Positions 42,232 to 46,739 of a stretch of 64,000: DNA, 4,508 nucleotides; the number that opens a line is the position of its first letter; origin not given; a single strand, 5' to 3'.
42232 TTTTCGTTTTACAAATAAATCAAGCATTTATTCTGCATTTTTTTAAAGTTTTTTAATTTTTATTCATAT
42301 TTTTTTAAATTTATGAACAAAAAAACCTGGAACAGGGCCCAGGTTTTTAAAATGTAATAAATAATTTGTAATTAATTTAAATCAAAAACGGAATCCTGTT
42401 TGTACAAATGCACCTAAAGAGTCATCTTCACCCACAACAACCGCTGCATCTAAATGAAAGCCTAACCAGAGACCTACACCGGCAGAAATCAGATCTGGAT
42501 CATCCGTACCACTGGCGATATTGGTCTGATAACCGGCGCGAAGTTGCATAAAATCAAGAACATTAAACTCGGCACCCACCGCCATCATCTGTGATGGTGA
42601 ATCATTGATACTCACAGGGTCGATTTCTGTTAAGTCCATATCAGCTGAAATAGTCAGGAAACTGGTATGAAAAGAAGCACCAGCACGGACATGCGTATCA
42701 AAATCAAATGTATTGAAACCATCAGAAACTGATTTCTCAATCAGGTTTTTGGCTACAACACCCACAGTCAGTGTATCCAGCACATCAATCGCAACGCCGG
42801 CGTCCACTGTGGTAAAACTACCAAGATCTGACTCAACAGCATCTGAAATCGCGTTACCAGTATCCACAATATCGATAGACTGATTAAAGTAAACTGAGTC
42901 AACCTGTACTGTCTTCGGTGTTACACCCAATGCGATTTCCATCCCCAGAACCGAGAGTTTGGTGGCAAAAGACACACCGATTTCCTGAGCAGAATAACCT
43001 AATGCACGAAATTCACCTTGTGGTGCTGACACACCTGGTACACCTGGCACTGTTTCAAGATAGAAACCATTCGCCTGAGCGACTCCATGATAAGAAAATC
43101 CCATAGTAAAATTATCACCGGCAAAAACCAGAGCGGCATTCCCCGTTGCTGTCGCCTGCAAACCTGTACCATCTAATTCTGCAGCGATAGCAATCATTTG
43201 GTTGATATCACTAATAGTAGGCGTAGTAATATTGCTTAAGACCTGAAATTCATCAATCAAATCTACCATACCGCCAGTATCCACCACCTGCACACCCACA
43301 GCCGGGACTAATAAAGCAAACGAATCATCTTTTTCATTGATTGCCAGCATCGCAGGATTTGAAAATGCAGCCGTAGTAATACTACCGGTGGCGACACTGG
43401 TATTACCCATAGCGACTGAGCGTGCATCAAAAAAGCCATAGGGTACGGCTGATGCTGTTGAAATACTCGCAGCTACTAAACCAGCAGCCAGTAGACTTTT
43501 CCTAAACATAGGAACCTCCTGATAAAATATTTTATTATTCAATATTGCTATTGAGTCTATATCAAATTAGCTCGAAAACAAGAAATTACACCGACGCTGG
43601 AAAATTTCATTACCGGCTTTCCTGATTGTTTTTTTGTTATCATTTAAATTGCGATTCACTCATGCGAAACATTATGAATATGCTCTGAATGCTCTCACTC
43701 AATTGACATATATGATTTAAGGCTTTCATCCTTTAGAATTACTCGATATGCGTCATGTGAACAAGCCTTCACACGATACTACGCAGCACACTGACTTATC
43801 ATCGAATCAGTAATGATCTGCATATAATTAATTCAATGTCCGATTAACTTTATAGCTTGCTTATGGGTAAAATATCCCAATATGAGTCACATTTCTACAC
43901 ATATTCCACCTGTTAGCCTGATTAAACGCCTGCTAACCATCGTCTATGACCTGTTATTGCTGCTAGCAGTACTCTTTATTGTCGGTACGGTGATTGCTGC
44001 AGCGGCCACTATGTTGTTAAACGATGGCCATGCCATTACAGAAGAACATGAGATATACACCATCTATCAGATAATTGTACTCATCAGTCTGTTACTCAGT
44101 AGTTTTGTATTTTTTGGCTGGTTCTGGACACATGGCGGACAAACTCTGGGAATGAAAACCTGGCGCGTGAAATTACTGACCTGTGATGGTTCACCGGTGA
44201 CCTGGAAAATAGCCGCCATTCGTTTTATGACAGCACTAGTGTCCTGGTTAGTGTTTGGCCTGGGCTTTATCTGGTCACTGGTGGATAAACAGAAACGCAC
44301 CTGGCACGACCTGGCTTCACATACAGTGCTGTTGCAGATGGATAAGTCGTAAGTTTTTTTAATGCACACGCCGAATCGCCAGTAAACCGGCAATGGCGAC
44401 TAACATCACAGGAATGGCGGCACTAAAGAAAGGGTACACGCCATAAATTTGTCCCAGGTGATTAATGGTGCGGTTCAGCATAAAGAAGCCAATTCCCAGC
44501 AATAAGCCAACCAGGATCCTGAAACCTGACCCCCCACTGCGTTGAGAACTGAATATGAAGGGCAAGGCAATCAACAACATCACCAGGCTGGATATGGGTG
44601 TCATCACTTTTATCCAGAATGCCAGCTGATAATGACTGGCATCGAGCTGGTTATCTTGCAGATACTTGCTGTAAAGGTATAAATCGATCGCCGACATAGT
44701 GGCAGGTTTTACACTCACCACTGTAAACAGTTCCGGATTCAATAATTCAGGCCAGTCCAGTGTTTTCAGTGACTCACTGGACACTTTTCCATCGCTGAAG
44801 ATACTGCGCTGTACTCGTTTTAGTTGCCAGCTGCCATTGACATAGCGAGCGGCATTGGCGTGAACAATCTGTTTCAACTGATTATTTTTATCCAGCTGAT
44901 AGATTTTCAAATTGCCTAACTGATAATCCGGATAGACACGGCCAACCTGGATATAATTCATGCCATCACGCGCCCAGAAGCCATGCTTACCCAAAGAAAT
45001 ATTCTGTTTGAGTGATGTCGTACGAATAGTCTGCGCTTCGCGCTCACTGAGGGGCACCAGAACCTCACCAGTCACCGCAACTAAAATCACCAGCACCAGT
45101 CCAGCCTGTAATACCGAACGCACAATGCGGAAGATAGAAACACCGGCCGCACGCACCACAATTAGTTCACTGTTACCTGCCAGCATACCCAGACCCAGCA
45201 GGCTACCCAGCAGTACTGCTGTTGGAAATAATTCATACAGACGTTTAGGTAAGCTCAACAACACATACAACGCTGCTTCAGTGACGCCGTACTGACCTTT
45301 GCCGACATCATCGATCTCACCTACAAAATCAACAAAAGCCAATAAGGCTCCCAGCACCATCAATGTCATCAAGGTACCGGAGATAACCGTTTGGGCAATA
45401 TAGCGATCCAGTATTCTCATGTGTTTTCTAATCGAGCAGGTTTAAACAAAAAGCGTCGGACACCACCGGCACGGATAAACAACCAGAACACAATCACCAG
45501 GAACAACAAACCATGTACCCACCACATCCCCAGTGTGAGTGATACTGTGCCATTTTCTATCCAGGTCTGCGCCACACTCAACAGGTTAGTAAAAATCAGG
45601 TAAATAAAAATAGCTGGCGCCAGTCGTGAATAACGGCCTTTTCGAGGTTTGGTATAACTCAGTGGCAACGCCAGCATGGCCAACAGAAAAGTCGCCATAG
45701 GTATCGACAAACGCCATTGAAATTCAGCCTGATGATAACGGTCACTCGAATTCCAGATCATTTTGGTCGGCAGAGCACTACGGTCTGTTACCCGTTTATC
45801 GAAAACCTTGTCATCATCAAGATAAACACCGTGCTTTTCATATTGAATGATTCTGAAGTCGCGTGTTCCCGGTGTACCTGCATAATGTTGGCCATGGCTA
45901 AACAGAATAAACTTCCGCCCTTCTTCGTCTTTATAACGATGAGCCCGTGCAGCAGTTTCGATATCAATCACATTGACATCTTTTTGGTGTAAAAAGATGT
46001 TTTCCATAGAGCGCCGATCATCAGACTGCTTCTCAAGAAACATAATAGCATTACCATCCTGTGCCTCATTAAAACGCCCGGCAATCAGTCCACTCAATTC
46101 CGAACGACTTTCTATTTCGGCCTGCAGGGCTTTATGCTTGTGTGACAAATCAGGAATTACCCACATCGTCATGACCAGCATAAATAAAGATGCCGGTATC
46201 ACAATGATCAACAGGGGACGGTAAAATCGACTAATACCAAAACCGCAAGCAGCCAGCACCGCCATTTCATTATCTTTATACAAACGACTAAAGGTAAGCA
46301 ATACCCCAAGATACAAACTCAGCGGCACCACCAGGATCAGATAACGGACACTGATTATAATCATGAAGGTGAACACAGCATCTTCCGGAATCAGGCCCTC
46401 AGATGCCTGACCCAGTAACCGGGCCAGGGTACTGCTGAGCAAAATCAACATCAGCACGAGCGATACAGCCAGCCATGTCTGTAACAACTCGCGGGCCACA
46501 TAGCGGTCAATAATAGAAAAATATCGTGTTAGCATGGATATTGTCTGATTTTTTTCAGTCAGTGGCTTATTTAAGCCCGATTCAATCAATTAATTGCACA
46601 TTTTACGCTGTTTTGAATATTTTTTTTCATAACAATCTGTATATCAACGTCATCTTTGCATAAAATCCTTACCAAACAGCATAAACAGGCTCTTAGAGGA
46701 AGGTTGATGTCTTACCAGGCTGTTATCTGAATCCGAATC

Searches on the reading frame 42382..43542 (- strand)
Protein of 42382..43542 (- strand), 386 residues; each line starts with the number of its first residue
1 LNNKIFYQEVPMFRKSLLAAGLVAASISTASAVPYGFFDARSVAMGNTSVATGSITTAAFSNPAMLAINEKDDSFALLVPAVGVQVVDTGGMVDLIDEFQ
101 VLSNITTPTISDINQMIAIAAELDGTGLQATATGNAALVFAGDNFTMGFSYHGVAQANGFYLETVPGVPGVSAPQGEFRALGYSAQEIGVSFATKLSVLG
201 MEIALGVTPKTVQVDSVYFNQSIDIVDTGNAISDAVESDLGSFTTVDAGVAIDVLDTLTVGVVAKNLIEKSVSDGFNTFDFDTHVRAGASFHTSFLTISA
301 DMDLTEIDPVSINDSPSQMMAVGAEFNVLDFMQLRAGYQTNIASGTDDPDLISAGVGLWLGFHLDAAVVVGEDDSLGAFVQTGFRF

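Call 69: search_protein_families(library=pfam, proteins=[window:42382-43542:-], max_evalue=0.00001)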
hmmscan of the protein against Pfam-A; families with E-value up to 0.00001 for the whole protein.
window:42382-43542:- (386 aa): 1 family
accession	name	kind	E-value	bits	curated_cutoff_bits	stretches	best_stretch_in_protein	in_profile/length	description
PF13729.12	TraF_2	-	1.2e-28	100.5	25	1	60-303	2-264/264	F plasmid transfer operon, TraF, protein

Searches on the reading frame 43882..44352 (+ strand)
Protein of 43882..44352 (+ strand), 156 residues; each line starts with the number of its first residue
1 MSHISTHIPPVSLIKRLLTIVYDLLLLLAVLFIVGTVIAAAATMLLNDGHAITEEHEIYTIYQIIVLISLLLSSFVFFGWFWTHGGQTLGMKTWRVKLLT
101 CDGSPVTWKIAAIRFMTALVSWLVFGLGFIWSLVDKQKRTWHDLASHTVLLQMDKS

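Call 69: search_protein_families(library=pfam, proteins=[window:43882-44352:+], max_evalue=0.00001)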
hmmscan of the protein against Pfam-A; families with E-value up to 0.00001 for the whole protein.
window:43882-44352:+ (156 aa): 1 family
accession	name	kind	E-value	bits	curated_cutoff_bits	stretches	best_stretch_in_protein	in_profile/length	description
PF06271.18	RDD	-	1.8e-20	74.1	24.1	1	11-146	2-136/137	RDD family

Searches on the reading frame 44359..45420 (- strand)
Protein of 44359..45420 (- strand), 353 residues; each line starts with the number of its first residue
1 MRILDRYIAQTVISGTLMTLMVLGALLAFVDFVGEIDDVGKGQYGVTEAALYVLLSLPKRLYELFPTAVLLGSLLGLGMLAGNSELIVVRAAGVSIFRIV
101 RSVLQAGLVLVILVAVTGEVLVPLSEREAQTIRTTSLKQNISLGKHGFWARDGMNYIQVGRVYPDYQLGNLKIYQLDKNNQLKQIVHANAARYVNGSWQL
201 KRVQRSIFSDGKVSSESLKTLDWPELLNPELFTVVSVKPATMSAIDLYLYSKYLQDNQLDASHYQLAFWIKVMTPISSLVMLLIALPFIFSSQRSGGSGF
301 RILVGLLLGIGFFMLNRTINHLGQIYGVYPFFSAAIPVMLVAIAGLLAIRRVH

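Call 69: search_protein_families(library=pfam, proteins=[window:44359-45420:-], max_evalue=0.00001)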
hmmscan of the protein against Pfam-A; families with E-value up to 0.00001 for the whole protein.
window:44359-45420:- (353 aa): 1 family
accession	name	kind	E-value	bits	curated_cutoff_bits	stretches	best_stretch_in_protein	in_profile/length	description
PF03739.19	LptF_LptG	-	8.6e-79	265.6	27.9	1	6-351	1-353/353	Lipopolysaccharide export system permease LptF/LptG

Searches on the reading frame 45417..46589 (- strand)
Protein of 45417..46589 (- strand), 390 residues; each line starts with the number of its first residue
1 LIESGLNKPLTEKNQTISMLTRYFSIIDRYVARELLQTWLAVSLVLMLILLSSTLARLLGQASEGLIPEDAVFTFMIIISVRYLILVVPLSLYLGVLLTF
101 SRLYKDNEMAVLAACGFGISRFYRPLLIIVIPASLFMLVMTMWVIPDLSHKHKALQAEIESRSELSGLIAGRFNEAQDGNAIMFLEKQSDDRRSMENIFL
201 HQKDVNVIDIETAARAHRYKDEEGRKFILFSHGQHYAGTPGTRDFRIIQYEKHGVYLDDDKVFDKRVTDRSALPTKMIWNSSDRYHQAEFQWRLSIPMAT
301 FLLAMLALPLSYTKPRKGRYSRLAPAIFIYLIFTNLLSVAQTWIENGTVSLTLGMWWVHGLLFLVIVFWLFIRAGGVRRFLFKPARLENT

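Call 69: search_protein_families(library=pfam, proteins=[window:45417-46589:-], max_evalue=0.00001)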
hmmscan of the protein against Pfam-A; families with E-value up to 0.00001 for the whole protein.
window:45417-46589:- (390 aa): 1 family
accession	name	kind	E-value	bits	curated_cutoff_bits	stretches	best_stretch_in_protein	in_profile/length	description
PF03739.19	LptF_LptG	-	6.4e-70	236.4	27.9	1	29-373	1-353/353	Lipopolysaccharide export system permease LptF/LptG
